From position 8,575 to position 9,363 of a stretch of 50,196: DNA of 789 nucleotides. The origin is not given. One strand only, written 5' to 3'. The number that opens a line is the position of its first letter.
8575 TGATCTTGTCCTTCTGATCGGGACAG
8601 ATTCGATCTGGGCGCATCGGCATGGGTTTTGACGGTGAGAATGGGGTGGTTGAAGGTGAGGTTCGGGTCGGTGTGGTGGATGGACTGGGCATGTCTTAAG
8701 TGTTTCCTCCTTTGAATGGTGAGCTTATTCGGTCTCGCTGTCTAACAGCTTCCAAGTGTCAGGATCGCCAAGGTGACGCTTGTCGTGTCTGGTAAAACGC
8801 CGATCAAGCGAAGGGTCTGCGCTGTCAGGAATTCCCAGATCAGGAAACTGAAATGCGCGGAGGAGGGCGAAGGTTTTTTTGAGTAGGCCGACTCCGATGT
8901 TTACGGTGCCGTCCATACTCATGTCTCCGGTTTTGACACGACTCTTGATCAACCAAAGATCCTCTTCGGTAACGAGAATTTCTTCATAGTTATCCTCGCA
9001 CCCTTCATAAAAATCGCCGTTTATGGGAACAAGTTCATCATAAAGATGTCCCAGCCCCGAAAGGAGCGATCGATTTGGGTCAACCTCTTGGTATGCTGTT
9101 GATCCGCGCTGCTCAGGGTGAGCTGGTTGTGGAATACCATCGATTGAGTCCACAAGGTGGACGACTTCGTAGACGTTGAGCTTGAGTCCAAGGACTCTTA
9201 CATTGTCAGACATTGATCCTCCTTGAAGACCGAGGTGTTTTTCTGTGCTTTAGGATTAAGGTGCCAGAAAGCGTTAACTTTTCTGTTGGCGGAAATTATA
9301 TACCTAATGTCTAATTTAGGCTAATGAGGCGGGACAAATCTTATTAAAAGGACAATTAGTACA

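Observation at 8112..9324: GC-rich three-ORF cassette of unknown function wedged between the FemAB-family gene and the helicase-nuclease gene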

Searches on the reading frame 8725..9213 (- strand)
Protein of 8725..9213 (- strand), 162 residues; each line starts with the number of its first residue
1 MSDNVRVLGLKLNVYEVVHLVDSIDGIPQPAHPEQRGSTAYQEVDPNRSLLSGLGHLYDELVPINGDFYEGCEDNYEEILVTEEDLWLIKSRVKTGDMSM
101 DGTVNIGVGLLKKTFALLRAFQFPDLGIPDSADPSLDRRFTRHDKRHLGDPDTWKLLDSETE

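Call 5: search_protein_families(library=pfam, proteins=[window:8725-9213:-], max_evalue=10)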
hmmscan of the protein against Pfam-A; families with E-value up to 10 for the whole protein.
window:8725-9213:- (162 aa): 0 families

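Call 6: search_protein_families(library=padloc, proteins=[window:8725-9213:-], max_evalue=10)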
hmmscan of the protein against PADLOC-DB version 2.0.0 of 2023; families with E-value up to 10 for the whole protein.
window:8725-9213:- (162 aa): 0 families

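Call 7: search_protein_families(library=phrogs, proteins=[window:8725-9213:-], max_evalue=10)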
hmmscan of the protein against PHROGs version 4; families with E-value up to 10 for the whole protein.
window:8725-9213:- (162 aa): 0 families

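Call 8: search_protein_families(library=ncbifam, proteins=[window:8725-9213:-], max_evalue=10)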
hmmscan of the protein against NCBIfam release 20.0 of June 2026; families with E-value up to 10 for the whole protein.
window:8725-9213:- (162 aa): 0 families

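Call 9: find_homologous_proteins(query=window:8725-9213:-, max_evalue=0.01)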
Query window:8725-9213:- (162 aa): 5 proteins with E <= 0.01 among 81 candidates.
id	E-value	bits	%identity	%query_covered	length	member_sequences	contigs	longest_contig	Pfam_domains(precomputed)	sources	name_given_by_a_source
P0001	1.0e-103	362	99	100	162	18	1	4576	-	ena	-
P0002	2.9e-83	296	81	100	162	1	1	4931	-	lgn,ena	-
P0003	2.5e-82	293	81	100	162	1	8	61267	-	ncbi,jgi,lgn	-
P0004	1.2e-56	209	68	97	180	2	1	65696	-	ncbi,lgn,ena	-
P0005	3.9e-54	201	64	97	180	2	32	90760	-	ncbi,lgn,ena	-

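Call 11: find_encoding_contigs(protein=P0003, flank=8000, max_places=4)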
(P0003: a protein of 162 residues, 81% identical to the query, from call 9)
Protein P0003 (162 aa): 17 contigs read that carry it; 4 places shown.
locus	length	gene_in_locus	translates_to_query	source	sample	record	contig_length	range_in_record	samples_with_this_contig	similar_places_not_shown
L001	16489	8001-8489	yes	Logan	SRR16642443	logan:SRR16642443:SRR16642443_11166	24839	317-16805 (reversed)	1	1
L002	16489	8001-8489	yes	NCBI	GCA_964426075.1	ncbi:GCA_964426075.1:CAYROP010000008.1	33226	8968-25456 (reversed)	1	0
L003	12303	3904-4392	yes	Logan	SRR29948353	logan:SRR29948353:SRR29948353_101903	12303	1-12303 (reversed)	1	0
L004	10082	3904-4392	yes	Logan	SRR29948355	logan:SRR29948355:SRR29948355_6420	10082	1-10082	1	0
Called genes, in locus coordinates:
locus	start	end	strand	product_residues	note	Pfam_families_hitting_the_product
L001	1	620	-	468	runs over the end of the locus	PF00133:tRNA-synt_1, PF01406:tRNA-synt_1e (weak), PF01921:tRNA-synt_1f (faint), PF09334:tRNA-synt_1g, PF00133:tRNA-synt_1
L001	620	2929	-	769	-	PF00912:Transgly, PF00905:Transpeptidase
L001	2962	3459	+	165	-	PF17957:Big_7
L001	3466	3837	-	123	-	-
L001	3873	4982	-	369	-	PF02646:RmuC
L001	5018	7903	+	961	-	PF00580:UvrD-helicase, PF01443:Viral_helicase1 (faint), PF13245:AAA_19, PF13361:UvrD_C, PF13538:UvrD_C_2 (faint), PF12705:PDDEXK_1, PF01930:Cas_Cas4 (faint)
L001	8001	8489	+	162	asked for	-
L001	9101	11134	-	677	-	-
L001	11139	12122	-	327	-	PF02388:FemAB, PF13480:Acetyltransf_6, PF02388:FemAB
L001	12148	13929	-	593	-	PF00580:UvrD-helicase, PF13245:AAA_19, PF13604:AAA_30 (faint), PF01443:Viral_helicase1 (faint), PF13361:UvrD_C, PF13538:UvrD_C_2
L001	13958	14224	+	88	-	PF00085:Thioredoxin, PF08534:Redoxin (weak), PF13098:Thioredoxin_2, PF13905:Thioredoxin_8, PF14595:Thioredoxin_9 (weak)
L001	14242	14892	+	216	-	PF00121:TIM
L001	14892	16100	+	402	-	PF03816:LytR_cpsA_psr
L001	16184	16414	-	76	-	-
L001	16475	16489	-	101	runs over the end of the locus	-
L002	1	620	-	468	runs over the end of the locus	PF00133:tRNA-synt_1, PF01406:tRNA-synt_1e (weak), PF01921:tRNA-synt_1f (faint), PF09334:tRNA-synt_1g, PF00133:tRNA-synt_1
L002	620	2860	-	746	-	PF00912:Transgly, PF00905:Transpeptidase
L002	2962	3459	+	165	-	PF17957:Big_7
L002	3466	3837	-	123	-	-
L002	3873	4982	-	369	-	PF02646:RmuC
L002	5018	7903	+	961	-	PF00580:UvrD-helicase, PF01443:Viral_helicase1 (faint), PF13245:AAA_19, PF13361:UvrD_C, PF13538:UvrD_C_2 (faint), PF12705:PDDEXK_1, PF01930:Cas_Cas4 (faint)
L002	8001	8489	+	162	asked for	-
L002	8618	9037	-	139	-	-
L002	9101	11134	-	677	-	-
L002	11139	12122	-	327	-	PF02388:FemAB, PF13480:Acetyltransf_6, PF02388:FemAB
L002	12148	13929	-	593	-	PF00580:UvrD-helicase, PF13245:AAA_19, PF13604:AAA_30 (faint), PF01443:Viral_helicase1 (faint), PF13361:UvrD_C, PF13538:UvrD_C_2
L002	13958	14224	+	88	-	PF00085:Thioredoxin, PF08534:Redoxin (weak), PF13098:Thioredoxin_2, PF13905:Thioredoxin_8, PF14595:Thioredoxin_9 (weak)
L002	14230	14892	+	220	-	PF00121:TIM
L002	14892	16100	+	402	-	PF03816:LytR_cpsA_psr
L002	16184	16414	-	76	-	-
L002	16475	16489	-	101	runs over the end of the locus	-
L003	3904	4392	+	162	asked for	-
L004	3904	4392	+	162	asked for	-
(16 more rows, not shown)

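Call 12: find_encoding_contigs(protein=P0004, flank=8000, max_places=3)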
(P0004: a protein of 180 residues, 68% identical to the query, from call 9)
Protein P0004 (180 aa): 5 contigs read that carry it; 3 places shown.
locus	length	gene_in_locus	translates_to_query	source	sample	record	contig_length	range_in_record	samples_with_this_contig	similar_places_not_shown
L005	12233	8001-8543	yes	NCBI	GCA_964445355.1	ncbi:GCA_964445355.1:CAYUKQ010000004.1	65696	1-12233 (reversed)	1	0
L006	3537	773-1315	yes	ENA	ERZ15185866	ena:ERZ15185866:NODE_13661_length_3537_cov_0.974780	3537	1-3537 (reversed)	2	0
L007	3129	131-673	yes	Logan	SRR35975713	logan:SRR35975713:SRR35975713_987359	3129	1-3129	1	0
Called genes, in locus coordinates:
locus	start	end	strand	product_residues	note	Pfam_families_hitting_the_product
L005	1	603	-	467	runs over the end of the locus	PF00133:tRNA-synt_1, PF01406:tRNA-synt_1e (faint), PF01921:tRNA-synt_1f (faint), PF09334:tRNA-synt_1g, PF00133:tRNA-synt_1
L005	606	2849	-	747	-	PF00912:Transgly, PF00905:Transpeptidase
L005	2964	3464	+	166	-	PF24893:DUF7743 (weak), PF17957:Big_7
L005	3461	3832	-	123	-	-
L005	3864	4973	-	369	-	PF02646:RmuC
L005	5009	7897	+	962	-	PF00580:UvrD-helicase, PF01443:Viral_helicase1 (faint), PF13245:AAA_19, PF13361:UvrD_C, PF01930:Cas_Cas4 (faint), PF13538:UvrD_C_2 (faint), PF12705:PDDEXK_1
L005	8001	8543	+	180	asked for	-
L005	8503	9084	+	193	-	-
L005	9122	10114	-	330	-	PF02388:FemAB, PF13480:Acetyltransf_6, PF02388:FemAB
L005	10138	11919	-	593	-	PF00580:UvrD-helicase, PF13245:AAA_19, PF13604:AAA_30 (faint), PF01443:Viral_helicase1 (faint), PF13361:UvrD_C, PF13538:UvrD_C_2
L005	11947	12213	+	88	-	PF00085:Thioredoxin, PF00578:AhpC-TSA (weak), PF08534:Redoxin (weak), PF13098:Thioredoxin_2, PF13905:Thioredoxin_8, PF14595:Thioredoxin_9 (weak)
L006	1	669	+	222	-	?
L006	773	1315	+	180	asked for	-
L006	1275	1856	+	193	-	-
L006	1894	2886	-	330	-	PF02388:FemAB, PF13480:Acetyltransf_6, PF02388:FemAB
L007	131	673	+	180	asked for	-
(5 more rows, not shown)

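Call 13: find_encoding_contigs(protein=P0005, flank=8000, max_places=4)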
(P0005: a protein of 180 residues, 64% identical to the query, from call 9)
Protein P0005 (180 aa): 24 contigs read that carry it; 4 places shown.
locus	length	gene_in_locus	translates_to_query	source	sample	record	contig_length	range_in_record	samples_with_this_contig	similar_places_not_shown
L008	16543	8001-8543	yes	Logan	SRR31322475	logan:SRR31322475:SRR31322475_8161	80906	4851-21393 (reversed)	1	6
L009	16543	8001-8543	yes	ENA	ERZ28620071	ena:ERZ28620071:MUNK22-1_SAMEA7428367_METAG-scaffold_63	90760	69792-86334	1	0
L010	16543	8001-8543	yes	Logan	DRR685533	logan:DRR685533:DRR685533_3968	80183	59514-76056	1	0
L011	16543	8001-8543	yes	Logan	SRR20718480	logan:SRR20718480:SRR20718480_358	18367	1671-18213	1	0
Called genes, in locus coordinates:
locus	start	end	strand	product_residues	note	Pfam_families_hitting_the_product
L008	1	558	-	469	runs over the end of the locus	PF00133:tRNA-synt_1, PF01406:tRNA-synt_1e (weak), PF01921:tRNA-synt_1f (faint), PF09334:tRNA-synt_1g, PF00133:tRNA-synt_1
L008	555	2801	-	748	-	PF00912:Transgly, PF00905:Transpeptidase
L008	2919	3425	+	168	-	PF17957:Big_7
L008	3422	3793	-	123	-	-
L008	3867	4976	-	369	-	PF02646:RmuC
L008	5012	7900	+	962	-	PF00580:UvrD-helicase, PF01443:Viral_helicase1 (faint), PF13245:AAA_19, PF13604:AAA_30 (faint), PF13361:UvrD_C, PF01930:Cas_Cas4 (faint), PF13538:UvrD_C_2 (weak), PF12705:PDDEXK_1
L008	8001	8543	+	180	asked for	-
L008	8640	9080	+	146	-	-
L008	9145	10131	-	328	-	PF02388:FemAB, PF13480:Acetyltransf_6 (weak), PF02388:FemAB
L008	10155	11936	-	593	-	PF00580:UvrD-helicase, PF13086:AAA_11 (weak), PF13245:AAA_19, PF13604:AAA_30 (faint), PF01443:Viral_helicase1 (faint), PF13361:UvrD_C, PF13538:UvrD_C_2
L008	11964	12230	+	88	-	PF00085:Thioredoxin, PF00578:AhpC-TSA (weak), PF08534:Redoxin (weak), PF13098:Thioredoxin_2, PF13905:Thioredoxin_8, PF14595:Thioredoxin_9 (weak)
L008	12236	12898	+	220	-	PF00121:TIM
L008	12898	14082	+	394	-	PF03816:LytR_cpsA_psr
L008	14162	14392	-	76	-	-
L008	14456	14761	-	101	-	PF01649:Ribosomal_S20p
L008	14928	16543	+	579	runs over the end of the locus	PF03023:MurJ, PF01554:MatE (weak)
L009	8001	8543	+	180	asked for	-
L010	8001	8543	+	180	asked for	-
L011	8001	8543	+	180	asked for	-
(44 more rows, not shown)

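Call 32: predict_structure(alignment_id=A1)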
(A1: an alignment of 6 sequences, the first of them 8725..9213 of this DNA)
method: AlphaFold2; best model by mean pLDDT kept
length: 162 residues; sequences in the alignment: 6
mean_pLDDT: 64.2   pTM: 0.56
mean pLDDT of the five models: 64.2, 57.1, 35.4, 33.0, 32.3
residues with pLDDT >= 90: 0; 70-90: 78; 50-70: 50; < 50: 34
segments of 3 or more residues with pLDDT < 50: 1-3, 28-47, 125-130, 160-162
pLDDT, mean of each block of 10 residues (from residue 1): 60 85 59 36 47 80 73 79 81 69 72 79 52 54 54 52 36
secondary structure, 60 per line:
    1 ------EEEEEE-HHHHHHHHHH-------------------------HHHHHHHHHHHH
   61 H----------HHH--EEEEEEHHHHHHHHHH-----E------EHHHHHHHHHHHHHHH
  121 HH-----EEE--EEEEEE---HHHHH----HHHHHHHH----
elements in order: E7-12 H14-23 H49-61 E77-82 H83-92 H106-122 E128-130 E133-138 H142-146 H151-158

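Call 36: search_protein_representatives(alignment_id=A1)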
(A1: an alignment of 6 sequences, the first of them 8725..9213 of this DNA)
Query: 6 sequences, 162 profile positions. Proteins with E-value up to 0.001 (for the whole library): 48; up to 1e-10: 5; up to 1e-30: 1. The best 48 are listed.
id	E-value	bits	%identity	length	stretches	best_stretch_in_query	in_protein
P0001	4.6e-94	329.1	-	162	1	1-162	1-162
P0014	4.8e-22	95.0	-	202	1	7-161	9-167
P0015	2.5e-15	73.2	-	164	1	35-161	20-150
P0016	3.2e-14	69.5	-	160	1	6-145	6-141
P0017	5.2e-11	59.1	-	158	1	10-135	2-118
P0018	1.4e-10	57.7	-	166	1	7-142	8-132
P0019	7.2e-10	55.4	-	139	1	10-133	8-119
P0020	8.4e-10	55.2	-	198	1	9-149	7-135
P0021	2.1e-09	53.9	-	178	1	8-122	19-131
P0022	5.2e-09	52.6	-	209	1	1-148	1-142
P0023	1.8e-08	50.9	-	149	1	39-154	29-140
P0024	2.9e-08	50.2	-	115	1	53-122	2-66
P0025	7.1e-08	48.9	-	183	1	5-122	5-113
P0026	8.2e-08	48.7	-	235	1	9-126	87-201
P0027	9.8e-08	48.5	-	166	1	11-128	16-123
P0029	9.2e-07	45.3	-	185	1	10-122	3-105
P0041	8.1e-06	42.2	-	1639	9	84-111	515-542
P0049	1.0e-04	38.6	-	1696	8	83-109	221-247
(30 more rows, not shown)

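Call 37: fold_search(model_id=the predicted structure, library=pdb)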
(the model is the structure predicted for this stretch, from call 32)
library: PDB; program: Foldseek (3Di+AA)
matches with E <= 10: 94; with E <= 0.001: 0
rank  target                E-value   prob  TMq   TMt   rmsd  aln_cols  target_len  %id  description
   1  8ivq_A                7.4e-02  0.89  0.39  0.03   8.7       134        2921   14  Cryo-EM structure of mouse BIRC6, Global map (released 2024-01-24)
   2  8auw_B                1.7e-01  0.69  0.39  0.03   8.8       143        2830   13  Cryo-EM structure of human BIRC6 in complex with SMAC. (released 2023-02-15)
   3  8auk_A                3.1e-01  0.66  0.40  0.03   7.6       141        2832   13  Cryo-EM structure of human BIRC6 in complex with HTRA2. (released 2023-02-15)
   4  8atu_A                3.5e-01  0.47  0.35  0.03   9.8       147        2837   13  Cryo-EM structure of human BIRC6 (released 2023-02-15)
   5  8e2g                  3.7e-01  0.38  0.32  0.12   8.8       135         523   11  Cryo-EM structure of N-terminal arm (aa68-966) of BIRC6 (from local refinement 3) (released 2023-02-15)
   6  8auw_A                8.7e-01  0.41  0.34  0.03   8.4       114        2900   14  Cryo-EM structure of human BIRC6 in complex with SMAC. (released 2023-02-15)
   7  3uvd                  1.4e+00  0.06  0.19  0.24  16.2       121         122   11  Crystal Structure of the bromodomain of human Transcription activator BRG1 (SMARCA4) in complex with N-Methyl-2-pyrrolid (released 2012-01-18)
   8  8e2i_A                1.6e+00  0.20  0.34  0.03   8.2       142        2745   13  Cryo-EM structure of BIRC6/Smac (released 2023-02-15)
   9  5ea1_C                1.9e+00  0.04  0.18  0.22  17.6       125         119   13  Crystal Structure of SMARCA4 bromodomain in complex with MPD (released 2016-03-16)
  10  9e1k_C                1.9e+00  0.02  0.15  0.19  15.9       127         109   12  Discovery of Potent, Highly Selective and Efficacious SMARCA2 Degraders - Compound 11 (released 2024-12-18)
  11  2grc                  2.1e+00  0.04  0.19  0.24  16.2       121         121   11  1.5 A structure of bromodomain from human BRG1 protein, a central ATPase of SWI/SNF remodeling complex (released 2007-05-08)
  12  9e1k_B                2.1e+00  0.02  0.16  0.21  16.8       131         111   11  Discovery of Potent, Highly Selective and Efficacious SMARCA2 Degraders - Compound 11 (released 2024-12-18)
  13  6zs2_A                2.2e+00  0.04  0.19  0.23  17.6       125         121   14  Crystal Structure of the bromodomain of human transcription activator BRG1 (SMARCA4) in complex with 2-(6-amino-5-(pip (released 2020-10-07)
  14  9d12_C                2.2e+00  0.02  0.15  0.20  15.9       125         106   11  Smarca2 Bromodomain in complex with compound 15 (released 2025-01-15)
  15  9hyo_A                2.3e+00  0.03  0.15  0.21  15.3       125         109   11  CRYSTAL STRUCTURE OF THE SMARCA2-VCB-COMPLEX WITH PROTAC P4 (released 2025-10-22)
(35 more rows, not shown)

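Call 39: search_protein_families(library=pfam, proteins=[P0014, P0015, P0016, P0017, P0018, P0020, P0022, P0026, P0041, P0049], max_evalue=1)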
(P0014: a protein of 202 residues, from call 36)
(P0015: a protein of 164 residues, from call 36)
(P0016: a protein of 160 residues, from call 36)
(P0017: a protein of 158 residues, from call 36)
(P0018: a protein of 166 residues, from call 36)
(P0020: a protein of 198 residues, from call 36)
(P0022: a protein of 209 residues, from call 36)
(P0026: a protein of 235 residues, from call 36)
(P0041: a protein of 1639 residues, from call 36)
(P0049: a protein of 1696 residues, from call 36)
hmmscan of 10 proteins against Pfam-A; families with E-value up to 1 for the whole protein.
P0014 (202 aa): 1 family
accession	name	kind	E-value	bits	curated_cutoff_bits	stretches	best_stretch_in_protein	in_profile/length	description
PF11790.14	Glyco_hydro_cc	-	0.32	11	21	1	136-179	73-117/237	Glycosyl hydrolase catalytic core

P0015 (164 aa): 0 families

P0016 (160 aa): 0 families

P0017 (158 aa): 0 families

P0018 (166 aa): 0 families

P0020 (198 aa): 0 families

P0022 (209 aa): 0 families

P0026 (235 aa): 0 families

P0041 (1639 aa): 5 families
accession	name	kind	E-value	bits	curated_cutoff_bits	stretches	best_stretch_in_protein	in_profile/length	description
PF13385.13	Laminin_G_3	-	5.6e-25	88.7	27.6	2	1305-1468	12-150/151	Concanavalin A-like lectin/glucanases superfamily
PF13884.11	Peptidase_S74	-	9e-07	29.5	22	1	1540-1590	1-57/58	Chaperone of endosialidase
PF22290.1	DmmA-like_N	-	3.1e-05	24.9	33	0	225-245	88-108/124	Dimethylamine monooxygenase subunit DmmA-like, N-terminal domain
PF00354.24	Pentaxin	-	0.0027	17.9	25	1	1379-1474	74-169/194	Pentaxin family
PF09099.16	Qn_am_d_aIII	-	0.69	10.7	22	0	19-40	25-46/82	Quinohemoprotein amine dehydrogenase, alpha subunit domain III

P0049 (1696 aa): 7 families
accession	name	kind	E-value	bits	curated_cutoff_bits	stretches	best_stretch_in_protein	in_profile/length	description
PF13385.13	Laminin_G_3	-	1.4e-14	54.9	27.6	1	1174-1336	5-150/151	Concanavalin A-like lectin/glucanases superfamily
PF08666.17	SAF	-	3.7e-13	50.2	21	0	689-724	7-44/63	SAF domain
PF16205.10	Ribosomal_S17_N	-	9.4e-10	39.3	27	0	225-242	51-68/69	Ribosomal_S17 N-terminal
PF15943.11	YdaS_toxin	-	7e-08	32.6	30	0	867-889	26-48/65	Bacterial toxin YdaS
PF04519.19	Bactofilin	-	1.5e-07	32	27.9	0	703-756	6-58/98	Polymer-forming cytoskeletal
PF00538.25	Linker_histone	-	0.024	15.3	22.4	0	416-442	15-42/74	linker histone H1 and H5 family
PF18001.7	Il13Ra_Ig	-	0.16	12.6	28.3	0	471-510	32-71/95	Interleukin-13 receptor subunit alpha Ig-like domain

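Call 41: find_encoding_contigs(protein=P0014, flank=8000, max_places=3)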
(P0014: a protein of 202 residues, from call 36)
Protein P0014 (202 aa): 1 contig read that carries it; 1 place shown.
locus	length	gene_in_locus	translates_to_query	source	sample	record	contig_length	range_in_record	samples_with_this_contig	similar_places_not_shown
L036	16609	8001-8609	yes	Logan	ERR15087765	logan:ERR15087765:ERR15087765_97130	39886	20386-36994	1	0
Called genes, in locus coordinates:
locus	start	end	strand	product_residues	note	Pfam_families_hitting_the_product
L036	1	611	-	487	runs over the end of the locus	PF00133:tRNA-synt_1, PF01406:tRNA-synt_1e (weak), PF09334:tRNA-synt_1g, PF00133:tRNA-synt_1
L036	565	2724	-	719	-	PF00912:Transgly, PF00905:Transpeptidase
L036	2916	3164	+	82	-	-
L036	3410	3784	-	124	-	-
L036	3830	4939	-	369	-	PF02646:RmuC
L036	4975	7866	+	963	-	PF00580:UvrD-helicase, PF01443:Viral_helicase1 (faint), PF13245:AAA_19, PF13361:UvrD_C, PF13538:UvrD_C_2 (faint), PF01930:Cas_Cas4 (faint), PF12705:PDDEXK_1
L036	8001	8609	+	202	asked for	-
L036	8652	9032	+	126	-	-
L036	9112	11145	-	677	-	-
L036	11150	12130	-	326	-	PF02388:FemAB, PF13480:Acetyltransf_6, PF02388:FemAB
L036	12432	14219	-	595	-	PF00580:UvrD-helicase, PF13245:AAA_19, PF13604:AAA_30 (faint), PF01443:Viral_helicase1 (faint), PF13361:UvrD_C, PF13538:UvrD_C_2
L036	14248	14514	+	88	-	PF00085:Thioredoxin, PF13098:Thioredoxin_2, PF13905:Thioredoxin_8 (weak), PF14595:Thioredoxin_9 (weak)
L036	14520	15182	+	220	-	PF00121:TIM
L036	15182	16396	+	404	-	PF03816:LytR_cpsA_psr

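Call 42: find_encoding_contigs(protein=P0016, flank=8000, max_places=3)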
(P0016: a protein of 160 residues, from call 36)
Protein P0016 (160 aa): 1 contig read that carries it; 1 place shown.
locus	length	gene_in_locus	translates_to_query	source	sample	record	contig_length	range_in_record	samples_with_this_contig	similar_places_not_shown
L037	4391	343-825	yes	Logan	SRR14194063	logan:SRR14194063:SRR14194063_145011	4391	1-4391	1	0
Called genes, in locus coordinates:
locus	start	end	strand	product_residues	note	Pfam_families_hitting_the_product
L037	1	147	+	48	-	?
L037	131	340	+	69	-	-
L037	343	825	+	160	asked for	-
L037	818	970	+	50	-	-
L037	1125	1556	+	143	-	-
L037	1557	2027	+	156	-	PF05869:Dam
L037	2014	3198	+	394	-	-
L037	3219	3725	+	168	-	-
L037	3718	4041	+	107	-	-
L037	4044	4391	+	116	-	?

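Call 43: find_encoding_contigs(protein=P0017, flank=8000, max_places=3)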
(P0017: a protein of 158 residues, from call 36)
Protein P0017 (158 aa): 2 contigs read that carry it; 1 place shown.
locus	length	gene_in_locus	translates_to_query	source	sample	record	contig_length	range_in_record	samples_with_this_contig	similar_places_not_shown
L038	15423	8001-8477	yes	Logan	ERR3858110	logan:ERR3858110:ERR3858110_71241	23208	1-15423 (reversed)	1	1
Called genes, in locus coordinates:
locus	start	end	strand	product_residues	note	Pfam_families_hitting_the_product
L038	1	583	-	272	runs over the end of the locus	PF13481:AAA_25, PF09889:DUF2116 (weak)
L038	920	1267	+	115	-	PF01936:NYN (weak)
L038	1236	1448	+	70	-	PF01936:NYN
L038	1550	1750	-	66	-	-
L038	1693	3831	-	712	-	PF03167:UDG, PF01612:DNA_pol_A_exo1, PF00476:DNA_pol_A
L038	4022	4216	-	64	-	-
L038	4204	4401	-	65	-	-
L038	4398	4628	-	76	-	-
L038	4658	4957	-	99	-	-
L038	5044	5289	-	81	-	-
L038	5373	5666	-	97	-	-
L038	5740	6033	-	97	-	-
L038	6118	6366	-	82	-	-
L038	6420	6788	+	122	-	-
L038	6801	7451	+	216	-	PF18932:DUF5681 (weak)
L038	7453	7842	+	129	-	-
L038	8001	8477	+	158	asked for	-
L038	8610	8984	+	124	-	-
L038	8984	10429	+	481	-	PF17289:Terminase_6C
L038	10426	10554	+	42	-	-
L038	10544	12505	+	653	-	-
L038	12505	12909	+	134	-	-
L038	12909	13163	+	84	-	-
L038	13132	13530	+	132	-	-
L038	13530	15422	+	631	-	?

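Call 44: find_encoding_contigs(protein=P0015, flank=8000, max_places=3)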
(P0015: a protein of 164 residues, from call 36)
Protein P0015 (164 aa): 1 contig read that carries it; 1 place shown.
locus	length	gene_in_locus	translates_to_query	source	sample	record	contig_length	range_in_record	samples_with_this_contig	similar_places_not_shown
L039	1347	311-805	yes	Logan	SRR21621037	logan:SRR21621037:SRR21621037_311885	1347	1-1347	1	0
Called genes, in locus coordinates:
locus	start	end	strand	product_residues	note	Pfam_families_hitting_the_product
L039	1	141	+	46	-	?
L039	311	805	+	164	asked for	-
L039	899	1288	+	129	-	-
